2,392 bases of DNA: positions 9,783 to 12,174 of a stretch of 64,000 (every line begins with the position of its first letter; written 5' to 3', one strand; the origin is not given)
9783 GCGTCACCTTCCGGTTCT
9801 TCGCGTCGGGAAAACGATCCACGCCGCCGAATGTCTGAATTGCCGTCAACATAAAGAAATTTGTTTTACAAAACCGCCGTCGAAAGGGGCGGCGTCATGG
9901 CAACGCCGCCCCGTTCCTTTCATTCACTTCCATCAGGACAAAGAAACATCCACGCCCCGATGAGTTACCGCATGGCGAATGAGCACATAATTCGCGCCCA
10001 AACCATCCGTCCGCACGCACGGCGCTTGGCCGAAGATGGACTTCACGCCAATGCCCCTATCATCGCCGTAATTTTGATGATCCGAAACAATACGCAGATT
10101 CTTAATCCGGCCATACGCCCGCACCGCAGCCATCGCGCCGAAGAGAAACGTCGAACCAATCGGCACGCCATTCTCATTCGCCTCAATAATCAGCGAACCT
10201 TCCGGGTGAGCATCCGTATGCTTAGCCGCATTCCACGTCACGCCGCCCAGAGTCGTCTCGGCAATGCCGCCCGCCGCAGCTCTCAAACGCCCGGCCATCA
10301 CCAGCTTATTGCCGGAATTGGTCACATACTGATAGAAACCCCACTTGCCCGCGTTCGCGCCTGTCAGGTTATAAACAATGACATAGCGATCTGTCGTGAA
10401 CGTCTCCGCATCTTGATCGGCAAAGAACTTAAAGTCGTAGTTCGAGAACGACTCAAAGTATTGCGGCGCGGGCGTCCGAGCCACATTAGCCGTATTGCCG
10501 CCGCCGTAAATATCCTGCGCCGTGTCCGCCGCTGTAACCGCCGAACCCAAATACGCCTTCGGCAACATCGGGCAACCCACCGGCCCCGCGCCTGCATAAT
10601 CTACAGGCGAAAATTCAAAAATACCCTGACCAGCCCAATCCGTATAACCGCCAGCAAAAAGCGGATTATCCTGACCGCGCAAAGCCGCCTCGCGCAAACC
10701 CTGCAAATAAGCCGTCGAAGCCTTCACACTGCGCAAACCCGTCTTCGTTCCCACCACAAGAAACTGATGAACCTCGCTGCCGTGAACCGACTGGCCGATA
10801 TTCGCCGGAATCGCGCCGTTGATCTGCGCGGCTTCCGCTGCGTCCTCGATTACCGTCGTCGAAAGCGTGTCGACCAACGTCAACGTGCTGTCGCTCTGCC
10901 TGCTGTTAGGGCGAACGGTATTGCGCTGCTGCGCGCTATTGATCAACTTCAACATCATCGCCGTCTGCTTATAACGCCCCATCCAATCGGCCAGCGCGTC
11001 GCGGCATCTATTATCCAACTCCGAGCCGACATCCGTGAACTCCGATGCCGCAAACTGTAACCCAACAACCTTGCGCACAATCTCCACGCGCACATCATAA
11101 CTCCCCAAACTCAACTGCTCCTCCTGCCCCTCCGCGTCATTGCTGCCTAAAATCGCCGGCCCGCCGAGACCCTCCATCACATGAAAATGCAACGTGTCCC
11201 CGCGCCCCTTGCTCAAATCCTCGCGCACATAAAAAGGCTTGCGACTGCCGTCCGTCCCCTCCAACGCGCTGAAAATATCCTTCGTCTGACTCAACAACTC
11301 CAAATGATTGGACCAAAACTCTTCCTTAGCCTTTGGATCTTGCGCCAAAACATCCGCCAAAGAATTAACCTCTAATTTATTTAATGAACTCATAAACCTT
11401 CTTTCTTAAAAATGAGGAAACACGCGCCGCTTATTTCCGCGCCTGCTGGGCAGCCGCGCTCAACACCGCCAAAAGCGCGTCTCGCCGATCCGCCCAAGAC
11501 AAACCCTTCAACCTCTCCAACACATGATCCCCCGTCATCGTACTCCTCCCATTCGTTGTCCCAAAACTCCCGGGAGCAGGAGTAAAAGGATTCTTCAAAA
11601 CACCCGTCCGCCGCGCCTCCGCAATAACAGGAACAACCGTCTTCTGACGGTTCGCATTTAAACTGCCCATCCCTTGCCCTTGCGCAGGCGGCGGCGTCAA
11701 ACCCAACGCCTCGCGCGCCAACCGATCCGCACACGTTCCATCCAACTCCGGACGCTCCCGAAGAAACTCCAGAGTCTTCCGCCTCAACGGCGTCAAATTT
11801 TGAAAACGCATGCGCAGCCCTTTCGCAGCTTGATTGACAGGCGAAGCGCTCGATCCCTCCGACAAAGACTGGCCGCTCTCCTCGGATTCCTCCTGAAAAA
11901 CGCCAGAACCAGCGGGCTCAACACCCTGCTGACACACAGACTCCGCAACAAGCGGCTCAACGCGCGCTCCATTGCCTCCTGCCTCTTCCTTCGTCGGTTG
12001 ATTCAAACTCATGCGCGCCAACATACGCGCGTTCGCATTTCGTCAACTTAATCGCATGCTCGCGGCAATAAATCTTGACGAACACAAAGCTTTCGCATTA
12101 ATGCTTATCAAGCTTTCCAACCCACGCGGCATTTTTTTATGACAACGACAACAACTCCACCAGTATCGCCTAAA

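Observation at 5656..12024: Orphan phage-virion module between sdhCAB and nadE with no portal, terminase, integrase or lysis genes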

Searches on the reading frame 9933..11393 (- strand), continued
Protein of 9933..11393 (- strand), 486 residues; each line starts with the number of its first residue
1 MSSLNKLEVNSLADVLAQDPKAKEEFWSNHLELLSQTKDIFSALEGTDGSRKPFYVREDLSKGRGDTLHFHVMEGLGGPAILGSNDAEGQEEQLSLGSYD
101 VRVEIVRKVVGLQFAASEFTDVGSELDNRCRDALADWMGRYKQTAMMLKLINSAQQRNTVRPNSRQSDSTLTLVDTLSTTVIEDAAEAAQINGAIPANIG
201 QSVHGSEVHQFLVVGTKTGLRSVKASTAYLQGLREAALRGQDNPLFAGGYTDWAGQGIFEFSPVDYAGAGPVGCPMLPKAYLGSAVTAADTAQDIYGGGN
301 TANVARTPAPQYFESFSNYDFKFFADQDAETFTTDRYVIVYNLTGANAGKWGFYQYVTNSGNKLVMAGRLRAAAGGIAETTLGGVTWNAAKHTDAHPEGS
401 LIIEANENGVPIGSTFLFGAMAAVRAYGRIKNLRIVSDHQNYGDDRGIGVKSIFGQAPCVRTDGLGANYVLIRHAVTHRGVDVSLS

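Call 34: find_related_loci(query=A2, collection=viral_contigs, flank=10000)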
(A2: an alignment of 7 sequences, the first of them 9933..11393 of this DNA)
Query A2 (486 aa) in viral_contigs; peptide patterns used: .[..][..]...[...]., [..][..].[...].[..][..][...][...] (x = any residue, [..] = any of these).
239 stretches matched a pattern; 47 encode a relative of the query (tblastn E <= 1e-3); 47 distinct loci.
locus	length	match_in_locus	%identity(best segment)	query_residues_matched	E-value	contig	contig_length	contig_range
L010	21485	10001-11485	44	3-486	3e-137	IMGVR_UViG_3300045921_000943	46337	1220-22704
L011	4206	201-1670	40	3-475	2e-108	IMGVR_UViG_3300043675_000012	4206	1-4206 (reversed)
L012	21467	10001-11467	40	2-475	2e-103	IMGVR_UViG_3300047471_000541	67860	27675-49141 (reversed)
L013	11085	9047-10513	40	2-475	2e-103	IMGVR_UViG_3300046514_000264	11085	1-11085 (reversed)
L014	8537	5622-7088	40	2-475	2e-103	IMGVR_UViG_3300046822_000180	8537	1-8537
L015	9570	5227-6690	40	3-475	3e-102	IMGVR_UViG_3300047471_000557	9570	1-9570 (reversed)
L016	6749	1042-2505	40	3-475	3e-102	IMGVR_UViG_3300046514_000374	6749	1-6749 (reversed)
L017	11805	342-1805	40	3-475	3e-102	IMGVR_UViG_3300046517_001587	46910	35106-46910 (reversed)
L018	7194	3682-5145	40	3-475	3e-102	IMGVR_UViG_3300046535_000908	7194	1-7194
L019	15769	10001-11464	40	3-475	3e-102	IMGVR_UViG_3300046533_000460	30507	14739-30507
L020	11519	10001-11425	40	3-481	2e-99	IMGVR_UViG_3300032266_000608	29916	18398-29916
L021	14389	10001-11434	39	10-483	9e-97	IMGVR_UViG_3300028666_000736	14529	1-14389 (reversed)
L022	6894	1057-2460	35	25-485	2e-88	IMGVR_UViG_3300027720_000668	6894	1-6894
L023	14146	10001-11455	35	10-485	3e-87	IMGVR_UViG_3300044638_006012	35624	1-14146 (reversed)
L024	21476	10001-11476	35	3-485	4e-87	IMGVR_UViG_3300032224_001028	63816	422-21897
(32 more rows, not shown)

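Call 42: search_dna_similar(query=window:9933-11393:-, collection=phages, mode=protein, max_evalue=0.001, max_rows=15)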
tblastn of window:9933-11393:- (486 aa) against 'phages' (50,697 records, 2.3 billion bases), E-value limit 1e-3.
Records with a match: 2; places in all: 2; records where one place covers at least 80% of the query: 0.
Best place of each record, by identity: <60% 2.
By first word of the organism name: Shewanella 1; Achromobacter 1.
By host as written in the record: Shewanella 1; Achromobacter sp. 1.
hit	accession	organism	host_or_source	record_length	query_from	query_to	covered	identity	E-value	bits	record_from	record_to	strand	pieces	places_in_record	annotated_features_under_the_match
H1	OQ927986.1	Shewanella phage vB_SbaS_Y11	Shewanella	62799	53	160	22%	27.3%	3e-4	49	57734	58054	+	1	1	major capsid protein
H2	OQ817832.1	Achromobacter phage CF418P1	Achromobacter sp.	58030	42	110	14%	33.3%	3e-4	50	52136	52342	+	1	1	hypothetical protein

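Call 57: search_protein_families(library=pfam, proteins=[L005:5053-6435:+, L001:9332-9961:+, L001:14379-15677:+, L005:10977-12275:+, L002:16906-18414:+, L002:18411-19298:+, L002:11590-12459:+, L002:8848-9933:+], max_evalue=0.1)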
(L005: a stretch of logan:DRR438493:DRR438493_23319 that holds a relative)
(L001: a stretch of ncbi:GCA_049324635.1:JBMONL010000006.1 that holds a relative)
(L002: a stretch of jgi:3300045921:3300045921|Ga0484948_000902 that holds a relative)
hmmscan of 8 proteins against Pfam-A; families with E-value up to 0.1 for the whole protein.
L005:5053-6435:+ (460 aa): 0 families

L001:9332-9961:+ (209 aa): 0 families

L001:14379-15677:+ (432 aa): 0 families

L005:10977-12275:+ (432 aa): 1 family
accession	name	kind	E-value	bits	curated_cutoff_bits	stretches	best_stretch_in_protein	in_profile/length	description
PF10297.14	Hap4_Hap_bind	-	0.011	16.3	21.1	1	209-219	1-11/17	Minimal binding motif of Hap4 for binding to Hap2/3/5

L002:16906-18414:+ (502 aa): 0 families

L002:18411-19298:+ (295 aa): 0 families

L002:11590-12459:+ (289 aa): 1 family
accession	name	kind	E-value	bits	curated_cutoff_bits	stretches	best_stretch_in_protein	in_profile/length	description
PF07498.18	Rho_N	-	0.031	14.7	24.9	1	250-271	4-25/43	Rho termination factor, N-terminal domain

L002:8848-9933:+ (361 aa): 3 families
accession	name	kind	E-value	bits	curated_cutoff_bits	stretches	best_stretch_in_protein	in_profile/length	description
PF25588.1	DUF7934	-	0.00036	20.4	30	1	163-252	171-255/333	Family of unknown function (DUF7934)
PF14362.11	DUF4407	-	0.039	13.7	31.3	1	161-266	138-234/297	Domain of unknown function (DUF4407)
PF20074.4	DUF6470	-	0.057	13.5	28.9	0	143-242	14-108/178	Family of unknown function (DUF6470)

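Call 64: search_protein_families(library=padloc, proteins=[window:9933-11393:-], max_evalue=0.1)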
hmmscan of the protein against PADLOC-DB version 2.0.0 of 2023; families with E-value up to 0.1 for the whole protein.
window:9933-11393:- (486 aa): 0 families

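Call 65: search_protein_families(library=ncbifam, proteins=[window:9933-11393:-], max_evalue=0.1)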
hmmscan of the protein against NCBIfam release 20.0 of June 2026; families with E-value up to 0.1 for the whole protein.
window:9933-11393:- (486 aa): 1 family
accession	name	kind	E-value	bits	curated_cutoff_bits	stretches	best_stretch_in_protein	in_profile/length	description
TIGR04387.1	capsid_maj_N4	equivalog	4.3e-06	26.2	60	1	42-216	29-192/324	N4-gp56 family major capsid protein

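Call 79: find_related_loci(query=A2, collection=metagenome_contigs, flank=10000)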
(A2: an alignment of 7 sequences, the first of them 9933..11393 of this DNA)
Query A2 (486 aa) in metagenome_contigs; peptide patterns used: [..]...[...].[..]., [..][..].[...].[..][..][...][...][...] (x = any residue, [..] = any of these).
506 stretches matched a pattern; 27 encode a relative of the query (tblastn E <= 1e-3); 27 distinct loci.
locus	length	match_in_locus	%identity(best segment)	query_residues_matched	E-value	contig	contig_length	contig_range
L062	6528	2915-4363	39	3-481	3e-102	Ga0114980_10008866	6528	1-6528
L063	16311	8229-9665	39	4-481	1e-99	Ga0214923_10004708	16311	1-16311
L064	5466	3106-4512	36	26-483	3e-98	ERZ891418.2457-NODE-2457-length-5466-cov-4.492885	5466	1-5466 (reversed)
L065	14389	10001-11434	39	10-483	4e-97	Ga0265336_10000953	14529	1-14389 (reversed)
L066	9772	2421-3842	40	4-481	2e-96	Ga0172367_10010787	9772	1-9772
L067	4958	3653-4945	40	3-428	3e-93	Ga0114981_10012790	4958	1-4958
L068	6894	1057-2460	35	25-485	7e-89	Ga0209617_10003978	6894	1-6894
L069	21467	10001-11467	34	3-485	1e-85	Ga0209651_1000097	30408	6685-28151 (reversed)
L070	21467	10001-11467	34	3-485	1e-85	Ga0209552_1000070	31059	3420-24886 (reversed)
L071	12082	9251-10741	33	9-485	8e-83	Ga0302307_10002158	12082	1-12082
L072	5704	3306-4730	36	13-481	1e-82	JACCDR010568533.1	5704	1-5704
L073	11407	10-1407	36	31-485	2e-82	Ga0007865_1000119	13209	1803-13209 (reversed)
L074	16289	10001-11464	33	5-481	1e-75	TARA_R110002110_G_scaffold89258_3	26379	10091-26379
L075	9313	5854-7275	35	9-478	6e-73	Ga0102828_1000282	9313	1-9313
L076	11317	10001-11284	36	9-431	2e-71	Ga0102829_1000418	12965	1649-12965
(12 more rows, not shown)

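Call 81: find_related_loci(query=L010:20703-21398:-, collection=viral_contigs, flank=10000)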
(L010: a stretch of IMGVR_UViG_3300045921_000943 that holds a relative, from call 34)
Query L010:20703-21398:- (231 aa) in viral_contigs; peptide patterns used: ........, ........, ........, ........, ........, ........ (x = any residue, [..] = any of these).
3 stretches matched a pattern; 1 encode a relative of the query (tblastn E <= 1e-3); 1 distinct loci.
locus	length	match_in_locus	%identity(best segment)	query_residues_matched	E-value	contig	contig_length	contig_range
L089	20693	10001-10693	100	1-231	2e-160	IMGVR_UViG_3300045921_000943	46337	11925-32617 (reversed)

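Call 83: search_protein_families(library=phrogs, proteins=[L089:516-2885:+, L089:3294-5297:+, L089:5577-6893:+, L089:7002-7589:+, L089:7259-8125:-, L089:8067-8615:+, L089:5416-5841:+, L089:6089-6787:-], max_evalue=0.01)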
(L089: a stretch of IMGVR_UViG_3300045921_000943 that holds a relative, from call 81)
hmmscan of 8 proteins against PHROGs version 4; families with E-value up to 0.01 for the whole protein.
L089:516-2885:+ (789 aa): 0 families

L089:3294-5297:+ (667 aa): 0 families

L089:5577-6893:+ (438 aa): 0 families

L089:7002-7589:+ (195 aa): 0 families

L089:7259-8125:- (288 aa): 0 families

L089:8067-8615:+ (182 aa): 0 families

L089:5416-5841:+ (141 aa): 0 families

L089:6089-6787:- (232 aa): 0 families

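Call 84: search_protein_families(library=pfam, proteins=[L089:516-2885:+, L089:3294-5297:+, L089:5577-6893:+, L089:7002-7589:+, L089:7259-8125:-, L089:8067-8615:+], max_evalue=0.1)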
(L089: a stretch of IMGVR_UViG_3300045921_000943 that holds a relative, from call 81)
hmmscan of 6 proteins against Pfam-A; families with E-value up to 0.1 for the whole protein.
L089:516-2885:+ (789 aa): 0 families

L089:3294-5297:+ (667 aa): 0 families

L089:5577-6893:+ (438 aa): 0 families

L089:7002-7589:+ (195 aa): 0 families

L089:7259-8125:- (288 aa): 0 families

L089:8067-8615:+ (182 aa): 0 families

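Call 101: search_protein_families(library=phrogs, proteins=[L009:8187-9170:+, L009:11970-12419:+, L009:12419-13672:+, L009:12874-15309:+, L009:6614-7090:+, L009:7499-7822:+, L009:18330-18989:+, L009:20315-20971:+], max_evalue=0.01)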
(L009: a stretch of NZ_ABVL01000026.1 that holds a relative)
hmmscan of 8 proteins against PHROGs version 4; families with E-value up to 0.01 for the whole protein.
L009:8187-9170:+ (327 aa): 0 families

L009:11970-12419:+ (149 aa): 0 families

L009:12419-13672:+ (417 aa): 0 families

L009:12874-15309:+ (811 aa): 1 family
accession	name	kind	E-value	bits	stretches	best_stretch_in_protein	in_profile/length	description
phrog_9998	-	unknown function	1.9e-08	34.9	2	513-598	41-123/401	-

L009:6614-7090:+ (158 aa): 0 families

L009:7499-7822:+ (107 aa): 1 family
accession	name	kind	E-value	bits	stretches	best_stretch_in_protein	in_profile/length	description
phrog_1936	-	moron, auxiliary metabolic gene and host takeover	1.5e-06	29.2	1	16-106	29-120/188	MazF-like growth inhibitor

L009:18330-18989:+ (219 aa): 0 families

L009:20315-20971:+ (218 aa): 0 families

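Call 110: search_solved_structures(query=A1, max_evalue=0.001)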
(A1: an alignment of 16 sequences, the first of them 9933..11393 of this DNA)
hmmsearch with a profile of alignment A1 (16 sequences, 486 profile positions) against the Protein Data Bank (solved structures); distinct sequences matched with E-value up to 0.001: 4.
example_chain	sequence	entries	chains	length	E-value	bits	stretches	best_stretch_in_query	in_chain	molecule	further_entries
26de_S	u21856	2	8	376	9.9e-17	63.9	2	212-269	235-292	Major capsid protein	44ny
8h89_A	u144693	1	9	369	3.1e-16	62.3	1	22-149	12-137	Major capsid protein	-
9vye_A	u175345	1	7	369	8.3e-13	51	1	22-138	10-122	Major capsid protein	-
7eel_A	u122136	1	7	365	1.9e-05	26.7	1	20-228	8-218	Major capsid proteins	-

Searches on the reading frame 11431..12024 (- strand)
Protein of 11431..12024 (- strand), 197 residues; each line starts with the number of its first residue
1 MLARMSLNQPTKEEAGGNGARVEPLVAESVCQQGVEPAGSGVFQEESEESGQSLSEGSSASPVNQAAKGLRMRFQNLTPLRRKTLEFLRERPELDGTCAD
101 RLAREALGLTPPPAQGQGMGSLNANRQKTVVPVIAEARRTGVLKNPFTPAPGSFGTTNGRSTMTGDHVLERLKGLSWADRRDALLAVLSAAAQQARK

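Call 4: search_protein_families(library=pfam, proteins=[window:11431-12024:-], max_evalue=1)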
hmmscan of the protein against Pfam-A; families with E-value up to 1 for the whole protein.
window:11431-12024:- (197 aa): 0 families

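Call 5: search_protein_families(library=phrogs, proteins=[window:11431-12024:-], max_evalue=1)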
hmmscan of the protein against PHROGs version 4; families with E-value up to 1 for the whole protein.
window:11431-12024:- (197 aa): 0 families

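Call 64: search_protein_families(library=padloc, proteins=[window:11431-12024:-], max_evalue=0.1)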
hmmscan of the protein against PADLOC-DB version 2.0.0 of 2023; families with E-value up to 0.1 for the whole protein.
window:11431-12024:- (197 aa): 0 families

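Call 65: search_protein_families(library=ncbifam, proteins=[window:11431-12024:-], max_evalue=0.1)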
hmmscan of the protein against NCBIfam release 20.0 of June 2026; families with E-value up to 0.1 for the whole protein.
window:11431-12024:- (197 aa): 0 families
